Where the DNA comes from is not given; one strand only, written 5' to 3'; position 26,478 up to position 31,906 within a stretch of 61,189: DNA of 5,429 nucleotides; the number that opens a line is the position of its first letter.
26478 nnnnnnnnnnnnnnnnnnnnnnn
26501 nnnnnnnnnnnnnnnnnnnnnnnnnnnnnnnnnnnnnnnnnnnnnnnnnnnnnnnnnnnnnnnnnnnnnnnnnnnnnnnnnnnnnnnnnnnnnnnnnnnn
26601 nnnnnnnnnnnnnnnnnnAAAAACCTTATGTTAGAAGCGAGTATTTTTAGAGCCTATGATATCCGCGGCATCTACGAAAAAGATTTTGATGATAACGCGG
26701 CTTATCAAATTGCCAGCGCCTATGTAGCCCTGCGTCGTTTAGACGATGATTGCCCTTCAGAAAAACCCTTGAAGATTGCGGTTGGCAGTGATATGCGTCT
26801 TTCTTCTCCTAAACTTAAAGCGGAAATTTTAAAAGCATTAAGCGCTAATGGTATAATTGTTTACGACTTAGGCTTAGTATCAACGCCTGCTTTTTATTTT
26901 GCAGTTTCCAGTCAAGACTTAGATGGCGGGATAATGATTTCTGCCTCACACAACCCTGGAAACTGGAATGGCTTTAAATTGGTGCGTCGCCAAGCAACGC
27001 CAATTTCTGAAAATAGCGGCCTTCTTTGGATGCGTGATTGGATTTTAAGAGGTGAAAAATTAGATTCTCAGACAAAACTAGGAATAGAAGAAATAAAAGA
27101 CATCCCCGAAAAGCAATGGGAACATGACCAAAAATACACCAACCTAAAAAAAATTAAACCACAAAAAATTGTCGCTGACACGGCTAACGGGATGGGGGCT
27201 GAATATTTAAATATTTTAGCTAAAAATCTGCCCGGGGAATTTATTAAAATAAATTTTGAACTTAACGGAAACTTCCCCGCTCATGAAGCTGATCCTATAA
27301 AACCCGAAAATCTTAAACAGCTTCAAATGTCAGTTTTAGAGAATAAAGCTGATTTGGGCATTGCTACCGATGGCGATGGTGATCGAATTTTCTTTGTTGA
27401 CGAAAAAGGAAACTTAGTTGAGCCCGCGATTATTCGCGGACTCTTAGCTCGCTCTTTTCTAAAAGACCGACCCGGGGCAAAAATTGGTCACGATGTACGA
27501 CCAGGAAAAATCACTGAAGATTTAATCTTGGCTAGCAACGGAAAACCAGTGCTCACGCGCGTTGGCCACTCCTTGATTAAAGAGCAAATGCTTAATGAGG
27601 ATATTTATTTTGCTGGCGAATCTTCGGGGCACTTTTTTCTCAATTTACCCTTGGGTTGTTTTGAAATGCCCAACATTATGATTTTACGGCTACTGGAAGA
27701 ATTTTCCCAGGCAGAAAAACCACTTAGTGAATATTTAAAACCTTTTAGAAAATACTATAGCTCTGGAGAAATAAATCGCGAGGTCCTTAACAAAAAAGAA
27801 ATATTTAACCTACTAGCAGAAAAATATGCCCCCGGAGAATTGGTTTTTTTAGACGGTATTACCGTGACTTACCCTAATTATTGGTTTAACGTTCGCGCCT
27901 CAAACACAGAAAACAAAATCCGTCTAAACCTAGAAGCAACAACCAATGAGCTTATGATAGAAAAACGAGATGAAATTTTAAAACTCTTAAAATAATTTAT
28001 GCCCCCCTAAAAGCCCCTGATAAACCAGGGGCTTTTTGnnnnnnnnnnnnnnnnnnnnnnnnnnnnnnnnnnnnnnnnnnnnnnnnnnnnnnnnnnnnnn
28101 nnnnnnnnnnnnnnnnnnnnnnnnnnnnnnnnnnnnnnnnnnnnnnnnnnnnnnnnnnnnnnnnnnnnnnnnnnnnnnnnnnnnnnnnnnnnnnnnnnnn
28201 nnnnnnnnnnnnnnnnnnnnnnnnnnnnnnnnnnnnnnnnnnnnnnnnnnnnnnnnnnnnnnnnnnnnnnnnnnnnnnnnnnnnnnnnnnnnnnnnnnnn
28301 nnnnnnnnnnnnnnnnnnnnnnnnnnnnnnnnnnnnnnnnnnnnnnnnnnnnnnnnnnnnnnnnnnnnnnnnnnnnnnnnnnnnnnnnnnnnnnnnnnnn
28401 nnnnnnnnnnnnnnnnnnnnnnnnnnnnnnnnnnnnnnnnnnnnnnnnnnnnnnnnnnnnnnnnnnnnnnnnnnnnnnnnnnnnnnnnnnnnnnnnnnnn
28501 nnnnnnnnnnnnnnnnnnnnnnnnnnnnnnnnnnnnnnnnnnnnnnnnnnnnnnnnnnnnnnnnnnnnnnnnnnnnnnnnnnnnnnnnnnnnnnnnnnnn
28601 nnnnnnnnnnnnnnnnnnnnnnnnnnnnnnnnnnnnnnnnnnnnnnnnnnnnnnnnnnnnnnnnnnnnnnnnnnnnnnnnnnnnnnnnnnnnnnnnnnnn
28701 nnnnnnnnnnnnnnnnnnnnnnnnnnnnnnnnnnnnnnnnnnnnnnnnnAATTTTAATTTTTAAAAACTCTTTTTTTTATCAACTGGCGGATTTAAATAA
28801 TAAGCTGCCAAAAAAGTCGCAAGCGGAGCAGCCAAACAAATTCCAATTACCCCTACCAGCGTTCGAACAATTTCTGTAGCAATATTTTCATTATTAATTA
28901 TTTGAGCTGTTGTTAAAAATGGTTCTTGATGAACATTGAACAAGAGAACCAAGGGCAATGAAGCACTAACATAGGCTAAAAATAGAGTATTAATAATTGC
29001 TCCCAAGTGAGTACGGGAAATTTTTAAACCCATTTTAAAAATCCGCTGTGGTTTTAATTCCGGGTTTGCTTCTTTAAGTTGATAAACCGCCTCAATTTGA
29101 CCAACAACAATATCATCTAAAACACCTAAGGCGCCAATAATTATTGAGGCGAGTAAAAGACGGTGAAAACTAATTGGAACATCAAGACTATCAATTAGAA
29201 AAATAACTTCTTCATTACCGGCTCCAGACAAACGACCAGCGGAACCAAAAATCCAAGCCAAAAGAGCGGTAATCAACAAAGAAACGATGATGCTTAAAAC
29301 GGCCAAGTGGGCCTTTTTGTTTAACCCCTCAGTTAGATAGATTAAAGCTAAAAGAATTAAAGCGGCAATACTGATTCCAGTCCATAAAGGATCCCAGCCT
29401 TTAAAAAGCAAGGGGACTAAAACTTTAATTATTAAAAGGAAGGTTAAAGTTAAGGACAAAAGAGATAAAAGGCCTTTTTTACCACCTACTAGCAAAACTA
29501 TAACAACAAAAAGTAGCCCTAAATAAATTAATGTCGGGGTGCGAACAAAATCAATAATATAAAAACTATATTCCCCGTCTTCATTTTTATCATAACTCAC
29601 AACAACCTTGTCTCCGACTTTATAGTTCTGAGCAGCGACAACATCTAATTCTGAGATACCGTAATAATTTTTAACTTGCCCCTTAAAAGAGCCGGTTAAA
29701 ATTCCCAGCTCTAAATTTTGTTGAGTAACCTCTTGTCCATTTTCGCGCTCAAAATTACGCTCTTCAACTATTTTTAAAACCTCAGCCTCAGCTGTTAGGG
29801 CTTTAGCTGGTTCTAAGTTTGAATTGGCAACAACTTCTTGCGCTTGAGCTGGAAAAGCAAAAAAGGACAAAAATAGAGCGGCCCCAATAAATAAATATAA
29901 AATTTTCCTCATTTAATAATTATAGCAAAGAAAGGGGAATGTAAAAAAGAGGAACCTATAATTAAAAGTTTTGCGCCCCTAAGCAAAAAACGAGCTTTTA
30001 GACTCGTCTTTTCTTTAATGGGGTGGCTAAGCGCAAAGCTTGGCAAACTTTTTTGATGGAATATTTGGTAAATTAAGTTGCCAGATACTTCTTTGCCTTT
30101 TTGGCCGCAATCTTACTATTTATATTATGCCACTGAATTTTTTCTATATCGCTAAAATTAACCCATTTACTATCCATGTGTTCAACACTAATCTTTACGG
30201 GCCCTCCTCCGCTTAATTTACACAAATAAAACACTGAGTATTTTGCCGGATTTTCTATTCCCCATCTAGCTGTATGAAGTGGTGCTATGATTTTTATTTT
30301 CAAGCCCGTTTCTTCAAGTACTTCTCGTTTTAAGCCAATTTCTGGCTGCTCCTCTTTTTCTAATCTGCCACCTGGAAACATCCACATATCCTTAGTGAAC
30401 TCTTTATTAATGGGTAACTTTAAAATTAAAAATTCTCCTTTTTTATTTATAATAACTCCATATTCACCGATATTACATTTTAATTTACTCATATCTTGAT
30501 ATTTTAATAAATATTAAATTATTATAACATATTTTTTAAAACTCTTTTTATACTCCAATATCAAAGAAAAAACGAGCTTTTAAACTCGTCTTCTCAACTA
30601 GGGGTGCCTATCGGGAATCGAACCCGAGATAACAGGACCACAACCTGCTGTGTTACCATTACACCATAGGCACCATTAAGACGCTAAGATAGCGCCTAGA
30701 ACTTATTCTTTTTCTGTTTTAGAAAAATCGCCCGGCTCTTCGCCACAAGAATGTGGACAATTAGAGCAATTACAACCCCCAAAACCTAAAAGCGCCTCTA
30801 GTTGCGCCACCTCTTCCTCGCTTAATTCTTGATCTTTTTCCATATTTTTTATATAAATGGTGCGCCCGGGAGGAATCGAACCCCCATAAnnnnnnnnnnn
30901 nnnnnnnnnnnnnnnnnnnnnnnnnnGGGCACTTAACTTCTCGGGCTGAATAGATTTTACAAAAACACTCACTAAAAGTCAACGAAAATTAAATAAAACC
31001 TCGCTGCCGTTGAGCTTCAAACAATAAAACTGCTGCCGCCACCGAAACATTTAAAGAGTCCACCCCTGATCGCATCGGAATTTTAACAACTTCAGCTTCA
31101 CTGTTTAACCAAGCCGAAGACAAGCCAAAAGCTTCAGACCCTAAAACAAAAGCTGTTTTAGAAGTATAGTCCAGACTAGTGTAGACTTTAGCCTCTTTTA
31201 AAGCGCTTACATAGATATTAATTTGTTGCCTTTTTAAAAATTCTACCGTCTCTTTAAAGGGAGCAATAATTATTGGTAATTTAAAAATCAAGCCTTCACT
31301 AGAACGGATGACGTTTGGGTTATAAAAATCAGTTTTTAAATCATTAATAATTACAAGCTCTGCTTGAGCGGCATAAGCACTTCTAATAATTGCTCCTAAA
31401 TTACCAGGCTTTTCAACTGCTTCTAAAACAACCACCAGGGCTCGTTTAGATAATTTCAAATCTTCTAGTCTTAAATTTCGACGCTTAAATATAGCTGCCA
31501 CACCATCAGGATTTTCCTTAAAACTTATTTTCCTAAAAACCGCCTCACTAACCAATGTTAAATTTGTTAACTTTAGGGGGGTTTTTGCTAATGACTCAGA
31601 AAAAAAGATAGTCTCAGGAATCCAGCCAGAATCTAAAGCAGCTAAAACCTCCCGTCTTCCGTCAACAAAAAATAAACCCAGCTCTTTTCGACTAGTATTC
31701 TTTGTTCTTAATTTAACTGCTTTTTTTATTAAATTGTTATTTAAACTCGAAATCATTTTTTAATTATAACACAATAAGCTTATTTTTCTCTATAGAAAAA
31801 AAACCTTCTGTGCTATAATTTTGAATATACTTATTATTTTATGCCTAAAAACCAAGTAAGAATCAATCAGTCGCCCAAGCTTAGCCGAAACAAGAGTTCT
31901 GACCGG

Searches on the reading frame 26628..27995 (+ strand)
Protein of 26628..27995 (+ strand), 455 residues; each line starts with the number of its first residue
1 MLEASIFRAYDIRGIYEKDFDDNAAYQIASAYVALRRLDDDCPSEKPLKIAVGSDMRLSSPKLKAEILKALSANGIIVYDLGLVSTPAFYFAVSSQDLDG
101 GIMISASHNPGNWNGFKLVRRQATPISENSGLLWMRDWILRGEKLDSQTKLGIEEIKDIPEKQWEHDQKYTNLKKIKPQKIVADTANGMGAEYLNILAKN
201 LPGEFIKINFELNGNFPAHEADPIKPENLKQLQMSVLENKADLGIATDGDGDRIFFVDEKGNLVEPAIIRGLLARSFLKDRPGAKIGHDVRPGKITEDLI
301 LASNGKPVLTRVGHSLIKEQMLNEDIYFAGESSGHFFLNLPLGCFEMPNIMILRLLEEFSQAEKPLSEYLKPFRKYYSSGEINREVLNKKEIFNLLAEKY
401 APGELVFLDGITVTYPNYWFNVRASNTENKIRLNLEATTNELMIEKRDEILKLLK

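Call 8: search_protein_families(library=pfam, proteins=[window:26628-27995:+], max_evalue=0.001)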
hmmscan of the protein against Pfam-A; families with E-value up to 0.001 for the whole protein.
window:26628-27995:+ (455 aa): 4 families
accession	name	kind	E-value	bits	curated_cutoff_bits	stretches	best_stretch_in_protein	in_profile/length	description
PF02878.22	PGM_PMM_I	-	4.2e-32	111.2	22.5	1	6-129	3-122/138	Phosphoglucomutase/phosphomannomutase, alpha/beta/alpha domain I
PF02879.22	PGM_PMM_II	-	2.8e-22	79.6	29.3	1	173-261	15-103/103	Phosphoglucomutase/phosphomannomutase, alpha/beta/alpha domain II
PF02880.22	PGM_PMM_III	-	2.6e-12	47.3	20.7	1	271-375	7-114/115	Phosphoglucomutase/phosphomannomutase, alpha/beta/alpha domain III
PF00408.26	PGM_PMM_IV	-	2.3e-07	31.2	23.1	1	381-451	1-66/68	Phosphoglucomutase/phosphomannomutase, C-terminal domain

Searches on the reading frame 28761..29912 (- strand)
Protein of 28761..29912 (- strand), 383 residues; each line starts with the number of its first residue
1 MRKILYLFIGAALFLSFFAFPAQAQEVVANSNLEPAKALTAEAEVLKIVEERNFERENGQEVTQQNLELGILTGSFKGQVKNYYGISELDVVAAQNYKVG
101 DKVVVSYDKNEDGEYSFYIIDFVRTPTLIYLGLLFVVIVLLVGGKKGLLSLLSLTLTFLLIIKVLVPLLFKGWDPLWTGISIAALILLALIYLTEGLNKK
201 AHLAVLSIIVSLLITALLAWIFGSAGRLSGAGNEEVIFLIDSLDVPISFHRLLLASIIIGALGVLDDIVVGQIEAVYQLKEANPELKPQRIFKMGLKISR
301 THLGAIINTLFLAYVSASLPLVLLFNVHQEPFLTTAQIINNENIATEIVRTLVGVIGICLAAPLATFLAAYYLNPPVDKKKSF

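Call 36: search_protein_families(library=pfam, proteins=[window:28761-29912:-], max_evalue=0.001)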
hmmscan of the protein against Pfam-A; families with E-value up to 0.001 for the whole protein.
window:28761-29912:- (383 aa): 1 family
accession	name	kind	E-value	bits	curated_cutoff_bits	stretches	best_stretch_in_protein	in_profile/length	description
PF07907.16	YibE_F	-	2.8e-64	217.4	27.2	1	128-370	1-240/241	YibE/F-like protein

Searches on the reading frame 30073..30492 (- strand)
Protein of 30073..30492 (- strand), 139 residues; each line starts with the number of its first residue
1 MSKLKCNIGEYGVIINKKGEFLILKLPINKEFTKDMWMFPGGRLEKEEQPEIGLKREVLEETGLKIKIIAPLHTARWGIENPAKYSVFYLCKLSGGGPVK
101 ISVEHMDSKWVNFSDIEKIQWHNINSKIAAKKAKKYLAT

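Call 36: search_protein_families(library=pfam, proteins=[window:30073-30492:-], max_evalue=0.001)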
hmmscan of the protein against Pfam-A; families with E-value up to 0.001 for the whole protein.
window:30073-30492:- (139 aa): 2 families
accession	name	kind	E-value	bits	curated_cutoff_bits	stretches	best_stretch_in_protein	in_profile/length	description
PF00293.34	NUDIX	-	1.7e-15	57.7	21.1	1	13-128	9-130/134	NUDIX domain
PF14815.12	NUDIX_4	-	7.8e-07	29.3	35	1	11-130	2-112/113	NUDIX domain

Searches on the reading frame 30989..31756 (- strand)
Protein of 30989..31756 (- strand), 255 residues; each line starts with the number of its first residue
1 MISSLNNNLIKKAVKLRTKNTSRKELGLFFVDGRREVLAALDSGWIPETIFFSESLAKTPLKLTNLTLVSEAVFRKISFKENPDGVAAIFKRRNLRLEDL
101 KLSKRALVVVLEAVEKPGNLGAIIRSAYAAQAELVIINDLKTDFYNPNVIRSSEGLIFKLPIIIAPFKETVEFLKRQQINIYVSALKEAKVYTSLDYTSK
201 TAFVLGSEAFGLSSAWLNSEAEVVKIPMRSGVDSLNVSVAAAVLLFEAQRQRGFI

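Call 36: search_protein_families(library=pfam, proteins=[window:30989-31756:-], max_evalue=0.001)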
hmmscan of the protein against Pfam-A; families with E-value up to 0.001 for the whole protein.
window:30989-31756:- (255 aa): 3 families
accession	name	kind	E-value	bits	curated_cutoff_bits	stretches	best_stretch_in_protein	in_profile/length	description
PF00588.24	SpoU_methylase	-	5.1e-36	124.3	29.7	1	107-246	2-142/142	SpoU rRNA Methylase family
PF22435.1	MRM3-like_sub_bind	-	2.1e-16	60.5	27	1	7-88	1-84/84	MRM3-like substrate binding domain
PF08032.17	SpoU_sub_bind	-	4.4e-05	24.2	22.8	1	33-93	4-73/76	RNA 2'-O ribose methyltransferase substrate binding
